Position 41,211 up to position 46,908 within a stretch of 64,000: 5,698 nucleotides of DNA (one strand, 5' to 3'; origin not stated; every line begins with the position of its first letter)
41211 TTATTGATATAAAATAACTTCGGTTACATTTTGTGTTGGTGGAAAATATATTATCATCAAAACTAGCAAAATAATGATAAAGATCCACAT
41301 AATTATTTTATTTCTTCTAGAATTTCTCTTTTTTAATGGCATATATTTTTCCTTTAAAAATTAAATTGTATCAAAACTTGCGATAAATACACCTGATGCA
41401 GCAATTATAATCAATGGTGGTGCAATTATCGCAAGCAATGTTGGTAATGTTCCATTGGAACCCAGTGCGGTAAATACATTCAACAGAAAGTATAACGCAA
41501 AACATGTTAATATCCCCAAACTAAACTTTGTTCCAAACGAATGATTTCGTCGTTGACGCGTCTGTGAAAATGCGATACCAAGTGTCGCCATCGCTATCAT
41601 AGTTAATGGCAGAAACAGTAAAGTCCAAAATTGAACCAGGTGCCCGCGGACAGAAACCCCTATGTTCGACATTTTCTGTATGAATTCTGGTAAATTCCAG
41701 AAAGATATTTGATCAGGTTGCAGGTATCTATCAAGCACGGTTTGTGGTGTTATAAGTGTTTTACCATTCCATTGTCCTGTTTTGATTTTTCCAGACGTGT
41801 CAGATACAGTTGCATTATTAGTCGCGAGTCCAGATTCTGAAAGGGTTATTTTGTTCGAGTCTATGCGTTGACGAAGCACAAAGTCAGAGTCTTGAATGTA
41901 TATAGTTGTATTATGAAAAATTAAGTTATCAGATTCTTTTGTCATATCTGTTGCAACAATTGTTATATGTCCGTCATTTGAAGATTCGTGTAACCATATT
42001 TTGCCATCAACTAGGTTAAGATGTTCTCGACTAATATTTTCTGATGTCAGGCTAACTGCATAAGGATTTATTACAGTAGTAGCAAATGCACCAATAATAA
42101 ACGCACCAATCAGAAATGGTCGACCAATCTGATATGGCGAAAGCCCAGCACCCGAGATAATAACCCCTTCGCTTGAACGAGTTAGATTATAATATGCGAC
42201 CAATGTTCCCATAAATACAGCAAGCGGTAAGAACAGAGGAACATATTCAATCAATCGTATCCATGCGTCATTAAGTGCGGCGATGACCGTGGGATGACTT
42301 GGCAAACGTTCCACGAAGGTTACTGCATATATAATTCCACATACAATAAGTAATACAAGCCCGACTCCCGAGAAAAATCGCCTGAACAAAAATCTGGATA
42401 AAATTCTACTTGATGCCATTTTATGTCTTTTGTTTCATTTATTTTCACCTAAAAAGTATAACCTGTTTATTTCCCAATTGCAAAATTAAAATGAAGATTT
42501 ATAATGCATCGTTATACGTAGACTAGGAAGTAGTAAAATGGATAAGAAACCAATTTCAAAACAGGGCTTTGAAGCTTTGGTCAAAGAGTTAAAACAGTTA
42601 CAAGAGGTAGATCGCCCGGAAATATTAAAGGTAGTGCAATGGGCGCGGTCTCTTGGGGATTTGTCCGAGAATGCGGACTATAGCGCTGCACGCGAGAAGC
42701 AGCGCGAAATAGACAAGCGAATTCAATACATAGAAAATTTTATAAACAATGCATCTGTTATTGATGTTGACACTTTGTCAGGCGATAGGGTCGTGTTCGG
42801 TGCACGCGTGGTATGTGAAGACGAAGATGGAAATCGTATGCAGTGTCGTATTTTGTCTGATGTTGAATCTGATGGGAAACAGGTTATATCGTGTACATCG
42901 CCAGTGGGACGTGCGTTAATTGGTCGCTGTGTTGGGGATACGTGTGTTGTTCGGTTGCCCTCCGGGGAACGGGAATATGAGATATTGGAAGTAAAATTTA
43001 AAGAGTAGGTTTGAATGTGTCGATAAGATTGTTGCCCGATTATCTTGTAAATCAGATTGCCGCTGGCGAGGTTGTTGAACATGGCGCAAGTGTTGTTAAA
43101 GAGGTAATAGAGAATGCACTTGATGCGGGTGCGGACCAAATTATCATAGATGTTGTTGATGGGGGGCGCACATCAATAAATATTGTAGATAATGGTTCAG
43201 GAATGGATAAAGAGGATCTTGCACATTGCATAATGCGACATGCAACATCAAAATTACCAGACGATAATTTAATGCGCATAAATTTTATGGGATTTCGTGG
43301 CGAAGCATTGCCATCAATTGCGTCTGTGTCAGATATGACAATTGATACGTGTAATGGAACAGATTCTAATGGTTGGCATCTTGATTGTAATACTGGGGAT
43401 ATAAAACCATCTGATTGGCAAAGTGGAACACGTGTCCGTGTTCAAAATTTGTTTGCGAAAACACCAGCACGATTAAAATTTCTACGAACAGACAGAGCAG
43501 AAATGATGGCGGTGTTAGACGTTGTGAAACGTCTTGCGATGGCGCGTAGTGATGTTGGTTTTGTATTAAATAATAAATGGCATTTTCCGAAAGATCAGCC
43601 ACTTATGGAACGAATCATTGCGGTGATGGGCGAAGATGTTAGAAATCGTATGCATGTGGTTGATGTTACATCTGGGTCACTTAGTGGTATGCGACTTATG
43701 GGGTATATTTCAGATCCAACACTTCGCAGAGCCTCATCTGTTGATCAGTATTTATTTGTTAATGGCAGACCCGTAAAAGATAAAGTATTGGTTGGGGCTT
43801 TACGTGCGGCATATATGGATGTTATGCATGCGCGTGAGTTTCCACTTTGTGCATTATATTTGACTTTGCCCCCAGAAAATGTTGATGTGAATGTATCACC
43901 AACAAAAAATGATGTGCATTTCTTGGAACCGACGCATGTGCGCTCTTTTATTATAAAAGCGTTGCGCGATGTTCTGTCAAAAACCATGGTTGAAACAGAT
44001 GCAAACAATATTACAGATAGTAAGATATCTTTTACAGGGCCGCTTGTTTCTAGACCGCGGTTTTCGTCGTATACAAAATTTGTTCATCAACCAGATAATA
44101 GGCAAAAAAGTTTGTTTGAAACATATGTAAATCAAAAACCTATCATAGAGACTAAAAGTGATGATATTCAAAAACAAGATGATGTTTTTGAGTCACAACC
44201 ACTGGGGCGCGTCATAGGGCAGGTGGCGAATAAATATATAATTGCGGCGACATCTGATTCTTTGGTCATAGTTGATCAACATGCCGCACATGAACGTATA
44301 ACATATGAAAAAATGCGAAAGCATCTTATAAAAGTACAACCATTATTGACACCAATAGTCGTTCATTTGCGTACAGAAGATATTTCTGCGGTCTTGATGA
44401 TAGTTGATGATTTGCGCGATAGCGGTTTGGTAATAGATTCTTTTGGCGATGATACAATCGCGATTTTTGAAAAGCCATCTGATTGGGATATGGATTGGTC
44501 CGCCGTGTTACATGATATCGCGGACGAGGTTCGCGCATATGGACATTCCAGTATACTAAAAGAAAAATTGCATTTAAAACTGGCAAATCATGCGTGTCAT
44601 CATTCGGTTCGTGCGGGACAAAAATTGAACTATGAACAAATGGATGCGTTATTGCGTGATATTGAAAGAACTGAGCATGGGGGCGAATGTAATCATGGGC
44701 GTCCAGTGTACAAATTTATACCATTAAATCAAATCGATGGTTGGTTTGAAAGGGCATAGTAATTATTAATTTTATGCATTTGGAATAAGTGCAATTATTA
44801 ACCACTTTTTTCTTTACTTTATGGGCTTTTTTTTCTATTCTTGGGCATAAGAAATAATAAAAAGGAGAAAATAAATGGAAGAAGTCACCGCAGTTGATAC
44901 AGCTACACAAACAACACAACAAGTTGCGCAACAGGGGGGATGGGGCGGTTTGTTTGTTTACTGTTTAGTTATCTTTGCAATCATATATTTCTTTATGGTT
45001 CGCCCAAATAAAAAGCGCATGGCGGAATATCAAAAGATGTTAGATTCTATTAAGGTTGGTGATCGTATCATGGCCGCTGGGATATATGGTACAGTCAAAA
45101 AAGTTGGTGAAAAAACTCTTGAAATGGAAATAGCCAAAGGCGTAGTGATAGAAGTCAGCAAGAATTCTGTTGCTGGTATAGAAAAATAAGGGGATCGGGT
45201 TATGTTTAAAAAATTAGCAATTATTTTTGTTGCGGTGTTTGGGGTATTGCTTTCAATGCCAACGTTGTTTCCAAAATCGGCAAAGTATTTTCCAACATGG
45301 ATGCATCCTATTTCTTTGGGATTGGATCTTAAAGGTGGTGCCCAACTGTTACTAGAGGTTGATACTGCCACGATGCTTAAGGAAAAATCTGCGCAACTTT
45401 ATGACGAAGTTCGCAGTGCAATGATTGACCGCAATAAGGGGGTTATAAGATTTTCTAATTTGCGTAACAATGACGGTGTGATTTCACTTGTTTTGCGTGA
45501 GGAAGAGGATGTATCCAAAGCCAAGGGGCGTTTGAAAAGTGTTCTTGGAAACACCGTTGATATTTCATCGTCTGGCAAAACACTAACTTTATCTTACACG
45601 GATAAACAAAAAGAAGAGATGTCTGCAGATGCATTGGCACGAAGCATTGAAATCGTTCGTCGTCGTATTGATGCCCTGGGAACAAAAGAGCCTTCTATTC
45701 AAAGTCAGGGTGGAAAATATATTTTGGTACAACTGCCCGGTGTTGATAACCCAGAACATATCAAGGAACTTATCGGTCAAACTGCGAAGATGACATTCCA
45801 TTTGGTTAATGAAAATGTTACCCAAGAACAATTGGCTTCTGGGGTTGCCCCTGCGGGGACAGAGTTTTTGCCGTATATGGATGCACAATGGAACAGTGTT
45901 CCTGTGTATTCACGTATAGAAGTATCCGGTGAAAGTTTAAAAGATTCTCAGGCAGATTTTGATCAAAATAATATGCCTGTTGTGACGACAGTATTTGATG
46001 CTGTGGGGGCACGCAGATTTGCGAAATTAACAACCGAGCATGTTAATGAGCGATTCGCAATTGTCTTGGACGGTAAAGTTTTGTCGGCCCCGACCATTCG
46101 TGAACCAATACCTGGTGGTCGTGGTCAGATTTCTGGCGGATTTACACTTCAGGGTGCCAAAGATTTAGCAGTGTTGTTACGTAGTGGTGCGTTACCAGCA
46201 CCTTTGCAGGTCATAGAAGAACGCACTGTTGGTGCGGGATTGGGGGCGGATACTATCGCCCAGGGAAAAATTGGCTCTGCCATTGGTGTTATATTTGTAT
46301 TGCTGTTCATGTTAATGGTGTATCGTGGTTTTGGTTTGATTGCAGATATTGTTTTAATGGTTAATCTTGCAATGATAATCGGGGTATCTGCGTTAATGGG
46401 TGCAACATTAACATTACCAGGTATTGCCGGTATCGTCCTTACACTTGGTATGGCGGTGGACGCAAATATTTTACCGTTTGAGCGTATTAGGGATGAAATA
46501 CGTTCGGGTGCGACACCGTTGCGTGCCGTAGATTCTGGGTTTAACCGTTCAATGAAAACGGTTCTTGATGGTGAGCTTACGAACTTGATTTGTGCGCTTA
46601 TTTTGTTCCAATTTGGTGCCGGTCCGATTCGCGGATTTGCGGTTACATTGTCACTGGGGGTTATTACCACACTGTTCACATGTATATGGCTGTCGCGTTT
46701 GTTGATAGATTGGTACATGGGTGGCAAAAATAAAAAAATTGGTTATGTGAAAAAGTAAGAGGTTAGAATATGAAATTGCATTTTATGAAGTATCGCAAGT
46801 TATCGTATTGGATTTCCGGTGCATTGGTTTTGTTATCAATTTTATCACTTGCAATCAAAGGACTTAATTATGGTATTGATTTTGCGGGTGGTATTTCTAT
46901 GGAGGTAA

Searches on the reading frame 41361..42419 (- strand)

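Call 17: search_protein_families(library=pfam, proteins=[window:41361-42419:-], max_evalue=0.001)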
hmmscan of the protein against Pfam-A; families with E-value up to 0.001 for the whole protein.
window:41361-42419:- (352 aa): 1 family
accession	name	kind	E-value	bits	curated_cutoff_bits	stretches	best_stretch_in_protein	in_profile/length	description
PF03739.19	LptF_LptG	-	8.2e-45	153.8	27.9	1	9-344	1-349/353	Lipopolysaccharide export system permease LptF/LptG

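Call 69: search_protein_families(library=ncbifam, proteins=[window:41361-42419:-], max_evalue=0.0001)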
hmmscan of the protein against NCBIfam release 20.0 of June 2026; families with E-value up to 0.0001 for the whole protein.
window:41361-42419:- (352 aa): 2 families
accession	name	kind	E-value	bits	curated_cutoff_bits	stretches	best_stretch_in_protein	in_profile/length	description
TIGR04408.1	LptG_lptG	equivalog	2.7e-51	174.3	240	1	6-345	1-347/351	LPS export ABC transporter permease LptG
TIGR04407.1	LptF_YjgP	equivalog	5.5e-17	61.5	230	1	6-343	1-342/347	LPS export ABC transporter permease LptF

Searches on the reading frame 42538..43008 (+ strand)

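Call 17: search_protein_families(library=pfam, proteins=[window:42538-43008:+], max_evalue=0.001)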
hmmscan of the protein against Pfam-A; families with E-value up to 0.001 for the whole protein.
window:42538-43008:+ (156 aa): 2 families
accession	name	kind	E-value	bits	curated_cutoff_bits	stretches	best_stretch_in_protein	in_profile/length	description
PF03449.20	GreA_GreB_N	-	9.7e-27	93.4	24.5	1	5-74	2-71/71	Transcription elongation factor, N-terminal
PF01272.25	GreA_GreB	-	4.9e-21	74.9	26.9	1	82-153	3-76/77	Transcription elongation factor, GreA/GreB, C-term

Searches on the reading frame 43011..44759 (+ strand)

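Call 17: search_protein_families(library=pfam, proteins=[window:43011-44759:+], max_evalue=0.001)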
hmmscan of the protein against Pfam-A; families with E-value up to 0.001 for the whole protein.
window:43011-44759:+ (582 aa): 4 families
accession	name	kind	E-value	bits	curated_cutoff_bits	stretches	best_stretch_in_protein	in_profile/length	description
PF01119.25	DNA_mis_repair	-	2.6e-32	111.4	26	1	202-322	1-118/119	DNA mismatch repair protein, C-terminal domain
PF08676.16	MutL_C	-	6.2e-32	110.7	25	1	402-539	1-142/142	MutL C terminal dimerisation domain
PF13589.12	HATPase_c_3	-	8.9e-11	42.4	25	1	27-125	5-104/137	Histidine kinase-, DNA gyrase B-, and HSP90-like ATPase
PF02518.31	HATPase_c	-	2.8e-06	28.2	26.4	1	27-79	8-63/111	Histidine kinase-, DNA gyrase B-, and HSP90-like ATPase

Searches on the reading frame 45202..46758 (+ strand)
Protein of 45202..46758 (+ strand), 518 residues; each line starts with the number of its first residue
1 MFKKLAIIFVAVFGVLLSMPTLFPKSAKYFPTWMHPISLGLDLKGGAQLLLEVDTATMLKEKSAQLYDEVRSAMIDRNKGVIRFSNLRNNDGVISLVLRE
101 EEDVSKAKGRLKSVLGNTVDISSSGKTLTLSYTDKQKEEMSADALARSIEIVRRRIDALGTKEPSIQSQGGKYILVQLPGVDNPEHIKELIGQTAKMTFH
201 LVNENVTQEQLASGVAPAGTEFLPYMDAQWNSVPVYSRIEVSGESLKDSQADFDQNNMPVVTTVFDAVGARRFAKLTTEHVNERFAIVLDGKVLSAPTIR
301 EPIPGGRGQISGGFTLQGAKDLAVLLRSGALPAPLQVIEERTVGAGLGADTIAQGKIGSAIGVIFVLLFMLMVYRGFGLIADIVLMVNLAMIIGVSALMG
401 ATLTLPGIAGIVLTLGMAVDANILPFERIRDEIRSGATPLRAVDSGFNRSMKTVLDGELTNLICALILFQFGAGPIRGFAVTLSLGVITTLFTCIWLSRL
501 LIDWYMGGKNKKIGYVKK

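Call 17: search_protein_families(library=pfam, proteins=[window:45202-46758:+], max_evalue=0.001)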
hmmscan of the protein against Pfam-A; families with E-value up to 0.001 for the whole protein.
window:45202-46758:+ (518 aa): 4 families
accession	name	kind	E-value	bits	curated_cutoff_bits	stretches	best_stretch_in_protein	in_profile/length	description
PF22599.2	SecDF_P1_head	-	8.2e-37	126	27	1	229-333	9-114/114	SecDF, P1 head subdomain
PF21760.3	SecD_1st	-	3.7e-25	87.6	27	1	146-204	2-60/60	Protein translocase subunit SecDF, P1 domain, N-terminal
PF02355.23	SecD_SecF_C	-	2.1e-15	57.1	20.5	1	336-505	14-186/189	Protein export membrane protein SecD/SecF, C-terminal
PF07549.19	Sec_GG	-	7.8e-05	22.5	20.3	1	36-56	7-27/28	SecD/SecF GG Motif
